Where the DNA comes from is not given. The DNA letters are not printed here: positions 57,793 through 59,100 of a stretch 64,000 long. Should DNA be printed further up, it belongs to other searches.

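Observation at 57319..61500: WYL-regulated operon of double-SIS isomerase, Ham1-type NTP pyrophosphatase, Qng1/DUF2419 N-glycosylase and nucleotidyltransferase: candidate undescribed modified-nucleotide module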

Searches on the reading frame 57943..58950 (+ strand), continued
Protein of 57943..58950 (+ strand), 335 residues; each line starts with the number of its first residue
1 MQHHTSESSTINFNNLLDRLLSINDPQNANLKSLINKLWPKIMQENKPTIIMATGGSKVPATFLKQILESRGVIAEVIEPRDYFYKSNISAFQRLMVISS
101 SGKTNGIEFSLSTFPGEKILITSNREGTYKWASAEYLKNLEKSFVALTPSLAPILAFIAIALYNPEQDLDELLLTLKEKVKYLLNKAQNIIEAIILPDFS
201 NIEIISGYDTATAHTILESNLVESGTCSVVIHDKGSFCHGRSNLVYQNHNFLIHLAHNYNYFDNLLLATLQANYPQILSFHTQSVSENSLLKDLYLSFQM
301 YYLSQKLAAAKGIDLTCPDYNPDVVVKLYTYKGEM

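Call 80: search_protein_representatives(alignment_id=A1)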
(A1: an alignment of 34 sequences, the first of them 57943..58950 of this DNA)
Query: 34 sequences, 341 profile positions. Proteins with E-value up to 0.001 (for the whole library): 376; up to 1e-10: 190; up to 1e-30: 73. The best 150 are listed.
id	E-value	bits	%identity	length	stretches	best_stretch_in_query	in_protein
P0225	4.7e-153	525.6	-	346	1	1-341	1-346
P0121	1.4e-131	455.0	-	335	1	2-341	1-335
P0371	3.2e-117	407.8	-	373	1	1-341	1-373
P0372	3.3e-117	407.8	-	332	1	2-341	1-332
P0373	6.1e-106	370.7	-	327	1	1-341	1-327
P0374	4.2e-100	351.5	-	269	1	2-267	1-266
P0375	1.2e-89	317.1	-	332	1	2-341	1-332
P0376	2.0e-87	309.8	-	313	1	2-341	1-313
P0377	5.1e-79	282.2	-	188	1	157-341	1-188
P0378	1.9e-66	240.9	-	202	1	1-193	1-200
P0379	7.0e-66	239.0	-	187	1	21-204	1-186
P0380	4.5e-65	236.4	-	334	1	3-341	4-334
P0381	7.0e-61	222.6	-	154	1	111-264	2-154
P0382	3.4e-58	213.7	-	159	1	185-341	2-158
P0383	9.3e-57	209.0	-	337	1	3-341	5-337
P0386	5.2e-50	186.8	-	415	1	3-341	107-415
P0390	2.9e-47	177.8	-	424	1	4-340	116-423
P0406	1.1e-40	156.2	-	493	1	11-341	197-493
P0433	6.4e-33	130.6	-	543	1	10-340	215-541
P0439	5.8e-32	127.5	-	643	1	5-339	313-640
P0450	1.0e-28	116.8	-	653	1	7-340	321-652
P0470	5.8e-23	97.9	-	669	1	7-341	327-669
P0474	7.6e-22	94.2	-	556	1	8-340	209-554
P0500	7.9e-18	81.0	-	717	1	23-336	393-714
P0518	9.4e-15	70.9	-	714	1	39-338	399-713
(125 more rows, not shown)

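Call 81: search_protein_families(library=pfam, proteins=[P0439, P0450, P0470, P0500, P0518, P0406, P0433, P0474, P0386, P0390], max_evalue=0.01)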
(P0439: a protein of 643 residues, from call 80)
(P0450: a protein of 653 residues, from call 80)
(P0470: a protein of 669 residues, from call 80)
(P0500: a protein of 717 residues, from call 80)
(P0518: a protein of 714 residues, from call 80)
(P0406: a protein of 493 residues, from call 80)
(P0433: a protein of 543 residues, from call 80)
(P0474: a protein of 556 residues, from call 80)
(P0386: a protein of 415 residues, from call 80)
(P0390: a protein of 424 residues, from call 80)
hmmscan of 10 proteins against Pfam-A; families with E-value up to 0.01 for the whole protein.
P0439 (643 aa): 2 families
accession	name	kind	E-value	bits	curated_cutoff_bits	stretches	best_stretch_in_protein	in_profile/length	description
PF00294.29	PfkB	-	3.9e-16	59.7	25.8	1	29-307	31-296/302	pfkB family carbohydrate kinase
PF01380.27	SIS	-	5.7e-06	26.6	25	1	350-437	6-94/131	SIS domain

P0450 (653 aa): 3 families
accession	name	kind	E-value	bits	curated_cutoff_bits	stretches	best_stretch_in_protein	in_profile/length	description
PF00294.29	PfkB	-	1.5e-14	54.5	25.8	1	33-291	46-299/302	pfkB family carbohydrate kinase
PF14890.11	Intein_splicing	-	5.9e-05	23.4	35.8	1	127-560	71-149/155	Intein splicing domain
PF01380.27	SIS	-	0.0021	18.3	25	0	357-431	7-84/131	SIS domain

P0470 (669 aa): 2 families
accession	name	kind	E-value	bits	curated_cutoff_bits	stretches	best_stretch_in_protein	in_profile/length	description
PF00294.29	PfkB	-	6.1e-15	55.8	25.8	1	24-298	34-297/302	pfkB family carbohydrate kinase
PF01380.27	SIS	-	0.00062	20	25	1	365-464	8-109/131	SIS domain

P0500 (717 aa): 3 families
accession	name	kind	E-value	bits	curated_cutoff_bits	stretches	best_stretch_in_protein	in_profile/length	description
PF01380.27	SIS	-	6.2e-08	32.9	25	1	408-498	2-95/131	SIS domain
PF00294.29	PfkB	-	3.6e-05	23.7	25.8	1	195-293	176-271/302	pfkB family carbohydrate kinase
PF13580.11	SIS_2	-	0.0026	18.2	27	0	455-488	103-136/138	SIS domain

P0518 (714 aa): 2 families
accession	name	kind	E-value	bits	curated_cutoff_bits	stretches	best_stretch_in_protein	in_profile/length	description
PF01380.27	SIS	-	1.2e-06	28.8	25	1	411-489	10-90/131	SIS domain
PF00294.29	PfkB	-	3.6e-05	23.7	25.8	1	25-326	27-299/302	pfkB family carbohydrate kinase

P0406 (493 aa): 1 family
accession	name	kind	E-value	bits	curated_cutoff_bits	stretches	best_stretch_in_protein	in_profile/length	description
PF01725.21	Ham1p_like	-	1.8e-18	67.5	22.5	1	5-185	1-183/186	Ham1 family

P0433 (543 aa): 1 family
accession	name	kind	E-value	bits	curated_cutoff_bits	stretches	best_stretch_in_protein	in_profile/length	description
PF01725.21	Ham1p_like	-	3.6e-10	40.5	22.5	1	4-81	2-77/186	Ham1 family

P0474 (556 aa): 0 families

P0386 (415 aa): 0 families

P0390 (424 aa): 0 families

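Call 82: find_encoding_contigs(protein=P0439, flank=5000, max_places=3)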
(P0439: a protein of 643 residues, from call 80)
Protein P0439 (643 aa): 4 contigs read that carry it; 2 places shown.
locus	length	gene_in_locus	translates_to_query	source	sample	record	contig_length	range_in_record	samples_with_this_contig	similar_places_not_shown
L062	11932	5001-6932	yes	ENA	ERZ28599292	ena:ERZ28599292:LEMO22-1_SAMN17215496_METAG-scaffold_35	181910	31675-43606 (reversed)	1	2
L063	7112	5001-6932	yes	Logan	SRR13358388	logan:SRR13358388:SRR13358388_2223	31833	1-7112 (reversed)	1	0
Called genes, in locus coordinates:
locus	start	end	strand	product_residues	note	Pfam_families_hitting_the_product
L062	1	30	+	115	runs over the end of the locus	PF01925:TauE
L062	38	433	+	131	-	PF01925:TauE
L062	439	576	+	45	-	-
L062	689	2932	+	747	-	PF02901:PFL-like, PF01228:Gly_radical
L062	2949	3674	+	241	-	PF13353:Fer4_12, PF04055:Radical_SAM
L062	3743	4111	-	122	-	-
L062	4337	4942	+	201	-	PF02082:Rrf2 (weak), PF08279:HTH_11, PF13280:WYL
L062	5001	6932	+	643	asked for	PF00294:PfkB, PF01380:SIS (weak)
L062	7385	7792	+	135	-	-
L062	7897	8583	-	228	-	-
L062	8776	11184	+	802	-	-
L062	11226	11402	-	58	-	-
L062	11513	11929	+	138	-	-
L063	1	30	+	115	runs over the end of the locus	PF01925:TauE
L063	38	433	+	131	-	PF01925:TauE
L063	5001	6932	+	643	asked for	PF00294:PfkB, PF01380:SIS (weak)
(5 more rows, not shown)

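Call 83: find_encoding_contigs(protein=P0406, flank=5000, max_places=3)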
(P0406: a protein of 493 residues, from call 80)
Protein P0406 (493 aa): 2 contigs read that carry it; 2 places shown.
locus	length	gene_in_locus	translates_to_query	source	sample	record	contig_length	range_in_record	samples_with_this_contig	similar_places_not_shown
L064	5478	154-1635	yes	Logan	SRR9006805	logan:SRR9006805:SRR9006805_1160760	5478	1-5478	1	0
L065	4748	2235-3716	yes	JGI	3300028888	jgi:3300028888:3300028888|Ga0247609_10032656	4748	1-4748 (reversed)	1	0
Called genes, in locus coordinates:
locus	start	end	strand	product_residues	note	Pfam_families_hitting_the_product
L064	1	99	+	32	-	?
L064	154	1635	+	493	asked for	PF01725:Ham1p_like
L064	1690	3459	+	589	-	PF02690:Na_Pi_cotrans, PF01895:PhoU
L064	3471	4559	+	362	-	PF01594:AI-2E_transport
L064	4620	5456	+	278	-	-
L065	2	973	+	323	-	?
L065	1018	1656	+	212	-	PF02390:Methyltransf_4, PF13649:Methyltransf_25 (weak)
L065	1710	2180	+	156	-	PF02082:Rrf2 (weak), PF08279:HTH_11 (faint), PF13280:WYL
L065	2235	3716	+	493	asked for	PF01725:Ham1p_like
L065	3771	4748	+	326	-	?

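Call 86: search_protein_families(library=ncbifam, proteins=[P0439, P0450, P0470, P0500, P0386, P0390, P0474, L046:8446-9456:+, L053:9056-10099:+], max_evalue=0.01)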
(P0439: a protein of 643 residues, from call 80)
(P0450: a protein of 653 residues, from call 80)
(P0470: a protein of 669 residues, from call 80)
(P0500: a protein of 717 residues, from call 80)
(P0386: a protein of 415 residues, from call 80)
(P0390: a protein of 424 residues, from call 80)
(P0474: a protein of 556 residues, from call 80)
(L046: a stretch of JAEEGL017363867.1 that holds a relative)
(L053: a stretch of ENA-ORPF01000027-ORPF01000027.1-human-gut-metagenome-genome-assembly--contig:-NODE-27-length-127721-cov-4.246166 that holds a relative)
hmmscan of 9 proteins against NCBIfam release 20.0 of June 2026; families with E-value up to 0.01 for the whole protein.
P0439 (643 aa): 12 families
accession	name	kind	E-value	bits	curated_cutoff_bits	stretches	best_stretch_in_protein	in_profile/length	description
NF053626.1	RibKinHalex1628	equivalog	6.4e-11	42.3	330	1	26-275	30-254/293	ATP-dependent ribose-1-phosphate kinase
NF006957.1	PRK09434.1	equivalog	4.5e-10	39.5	450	1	12-302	9-288/302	fructokinase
TIGR02198.1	rfaE_dom_I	equivalog_domain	3.8e-09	36.1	345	2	206-270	215-275/315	D-glycero-beta-D-manno-heptose-7-phosphate kinase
TIGR02152.1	D_ribokin_bact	equivalog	9e-08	31.8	299.65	2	182-274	171-263/298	ribokinase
TIGR04382.1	myo_inos_iolC_N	equivalog_domain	6.3e-07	29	300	1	34-271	34-269/309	5-dehydro-2-deoxygluconokinase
TIGR02128.1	G6PI_arch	equivalog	7.4e-07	28.4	213.9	1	341-430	14-100/308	bifunctional phosphoglucose/phosphomannose isomerase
NF008454.0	PRK11316.1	equivalog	1.3e-06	27.4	521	0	33-87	49-103/475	bifunctional D-glycero-beta-D-manno-heptose-7-phosphate kinase/D-glycero-beta-D-manno-heptose 1-phosphate adenylyltransferase HldE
NF041134.1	R1P_kin_Thcocales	equivalog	9e-06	25.3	500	1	34-266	37-237/291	ADP-dependent ribose-1-phosphate kinase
NF006425.0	PRK08674.1-5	equivalog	2.5e-05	23.3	471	1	324-430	25-128/358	bifunctional phosphoglucose/phosphomannose isomerase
TIGR00393.1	kpsF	subfamily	0.0011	18.7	203.7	1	350-437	1-88/268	KpsF/GutQ family sugar-phosphate isomerase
NF041320.1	pfkB_Halo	equivalog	0.0029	17.1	400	1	243-279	228-264/302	1-phosphofructokinase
NF007321.0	PRK09813.1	equivalog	0.0062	16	247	0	248-273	211-236/261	fructoselysine 6-kinase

P0450 (653 aa): 10 families
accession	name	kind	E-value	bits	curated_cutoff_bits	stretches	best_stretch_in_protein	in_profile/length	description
NF006957.1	PRK09434.1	equivalog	1.1e-11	44.8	450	1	2-279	3-284/302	fructokinase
NF001484.0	PRK00331.1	subfamily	1.2e-08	33.8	381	1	268-462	214-395/601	isomerizing glutamine--fructose-6-phosphate transaminase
TIGR01135.1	glmS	equivalog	2.5e-08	32.9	418.05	1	267-462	212-400/607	glutamine--fructose-6-phosphate transaminase (isomerizing)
TIGR02152.1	D_ribokin_bact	equivalog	7.1e-08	32.1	299.65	1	39-289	49-288/298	ribokinase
NF006422.0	PRK08674.1-1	subfamily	3.6e-06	26.7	317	1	342-431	14-95/302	bifunctional phosphoglucose/phosphomannose isomerase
TIGR02128.1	G6PI_arch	equivalog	0.00011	21.3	213.9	1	355-431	19-97/308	bifunctional phosphoglucose/phosphomannose isomerase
TIGR04382.1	myo_inos_iolC_N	equivalog_domain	0.00015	21.2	300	1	31-259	39-273/309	5-dehydro-2-deoxygluconokinase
TIGR02198.1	rfaE_dom_I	equivalog_domain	0.004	16.3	345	0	29-288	50-303/315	D-glycero-beta-D-manno-heptose-7-phosphate kinase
NF053626.1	RibKinHalex1628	equivalog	0.0041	16.7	330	0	25-270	37-261/293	ATP-dependent ribose-1-phosphate kinase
TIGR03168.1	1-PFK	subfamily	0.0049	15.8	216.4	0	207-292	214-292/305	hexose kinase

P0470 (669 aa): 14 families
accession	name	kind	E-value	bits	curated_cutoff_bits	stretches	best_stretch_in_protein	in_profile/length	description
NF006957.1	PRK09434.1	equivalog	8e-17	61.7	450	2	181-288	181-284/302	fructokinase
NF053626.1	RibKinHalex1628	equivalog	3.1e-14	53.2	330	2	24-86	36-99/293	ATP-dependent ribose-1-phosphate kinase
NF041134.1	R1P_kin_Thcocales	equivalog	6.7e-12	45.4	500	1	26-307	37-279/291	ADP-dependent ribose-1-phosphate kinase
TIGR02198.1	rfaE_dom_I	equivalog_domain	1.1e-09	37.9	345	1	27-259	48-271/315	D-glycero-beta-D-manno-heptose-7-phosphate kinase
TIGR02152.1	D_ribokin_bact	equivalog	1.3e-09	37.8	299.65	1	177-274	173-269/298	ribokinase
TIGR04382.1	myo_inos_iolC_N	equivalog_domain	1.1e-06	28.2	300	1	25-266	33-271/309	5-dehydro-2-deoxygluconokinase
NF007321.0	PRK09813.1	equivalog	2.5e-06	27.2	247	1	2-92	3-88/261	fructoselysine 6-kinase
NF049991.1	TagKinase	equivalog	1.3e-05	24.2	420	0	214-269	229-276/321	tagatose kinase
NF008454.0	PRK11316.1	equivalog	6.2e-05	21.8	521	1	27-259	51-269/475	bifunctional D-glycero-beta-D-manno-heptose-7-phosphate kinase/D-glycero-beta-D-manno-heptose 1-phosphate adenylyltransferase HldE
NF006425.0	PRK08674.1-5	equivalog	0.00025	20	471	1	325-447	14-134/358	bifunctional phosphoglucose/phosphomannose isomerase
NF007355.0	PRK09850.1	equivalog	0.00091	18.4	540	1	23-268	37-270/313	pseudouridine kinase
NF007416.0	PRK09954.1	equivalog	0.0055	15.7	561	0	23-88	90-155/362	sugar kinase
NF041320.1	pfkB_Halo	equivalog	0.007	15.8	400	0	215-299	212-285/302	1-phosphofructokinase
TIGR03828.1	pfkB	equivalog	0.0079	15.3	292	0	213-293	215-284/305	1-phosphofructokinase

P0500 (717 aa): 18 families
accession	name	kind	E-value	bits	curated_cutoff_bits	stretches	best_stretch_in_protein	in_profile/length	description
TIGR02128.1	G6PI_arch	equivalog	3.4e-09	36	213.9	1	394-492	4-103/308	bifunctional phosphoglucose/phosphomannose isomerase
NF001484.0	PRK00331.1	subfamily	1.6e-06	26.8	381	1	368-490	252-368/601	isomerizing glutamine--fructose-6-phosphate transaminase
NF046059.1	NagB_SO3506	equivalog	1.4e-05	24.5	430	1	448-705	79-323/330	glucosamine-6-phosphate deaminase NagB-II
TIGR01135.1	glmS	equivalog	3e-05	22.7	418.05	1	369-491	252-374/607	glutamine--fructose-6-phosphate transaminase (isomerizing)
TIGR04382.1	myo_inos_iolC_N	equivalog_domain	3.5e-05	23.2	300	0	233-295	215-273/309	5-dehydro-2-deoxygluconokinase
NF008458.0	PRK11337.1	equivalog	4.2e-05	22.6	378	1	452-500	185-232/293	MurR/RpiR family transcriptional regulator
NF053626.1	RibKinHalex1628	equivalog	9e-05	22.1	330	0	38-88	34-83/293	ATP-dependent ribose-1-phosphate kinase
TIGR00393.1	kpsF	subfamily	0.00015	21.5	203.7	1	415-499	4-90/268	KpsF/GutQ family sugar-phosphate isomerase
NF006957.1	PRK09434.1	equivalog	0.00018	21.1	450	0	234-295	208-264/302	fructokinase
NF006426.0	PRK08674.1-6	subfamily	0.00018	20.5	295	1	398-498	32-133/354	bifunctional phosphoglucose/phosphomannose isomerase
NF006423.0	PRK08674.1-2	equivalog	0.00032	19.7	254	1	392-492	7-109/317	bifunctional phosphoglucose/phosphomannose isomerase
NF041755.1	RuMP_HxlAB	equivalog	0.00048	19.2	500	0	455-501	284-333/391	bifunctional 3-hexulose-6-phosphate synthase/6-phospho-3-hexuloisomerase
NF040776.2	AlsR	equivalog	0.00065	18.7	400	1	455-500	176-220/279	transcriptional repressor AlsR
NF006425.0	PRK08674.1-5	equivalog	0.0011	17.9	471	1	405-491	43-130/358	bifunctional phosphoglucose/phosphomannose isomerase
NF006422.0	PRK08674.1-1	subfamily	0.0013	18.3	317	1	413-491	27-99/302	bifunctional phosphoglucose/phosphomannose isomerase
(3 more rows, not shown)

P0386 (415 aa): 1 family
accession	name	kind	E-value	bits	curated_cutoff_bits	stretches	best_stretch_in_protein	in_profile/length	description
TIGR02128.1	G6PI_arch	equivalog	3.4e-05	22.9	213.9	1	137-202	14-78/308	bifunctional phosphoglucose/phosphomannose isomerase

P0390 (424 aa): 1 family
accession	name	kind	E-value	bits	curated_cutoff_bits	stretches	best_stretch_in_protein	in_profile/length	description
TIGR02128.1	G6PI_arch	equivalog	0.0018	17.2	213.9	1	153-210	21-78/308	bifunctional phosphoglucose/phosphomannose isomerase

P0474 (556 aa): 0 families

L046:8446-9456:+ (336 aa): 3 families
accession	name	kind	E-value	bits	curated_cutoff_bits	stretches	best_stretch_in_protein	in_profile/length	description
NF053576.1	RecJ_archaeal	equivalog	0.00082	18.3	360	0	5-110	10-107/452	RecJ family nuclease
NF033873.1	SidJ_poly_Glu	subfamily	0.0028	16.1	400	1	209-290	460-536/758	SidJ family T4SS effector polyglutamylation protein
NF053633.1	OlncasPapPhNrnA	equivalog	0.0067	15.4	350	0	244-312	234-302/317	bifunctional oligoribonuclease/PAP phosphatase NrnA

L053:9056-10099:+ (347 aa): 0 families
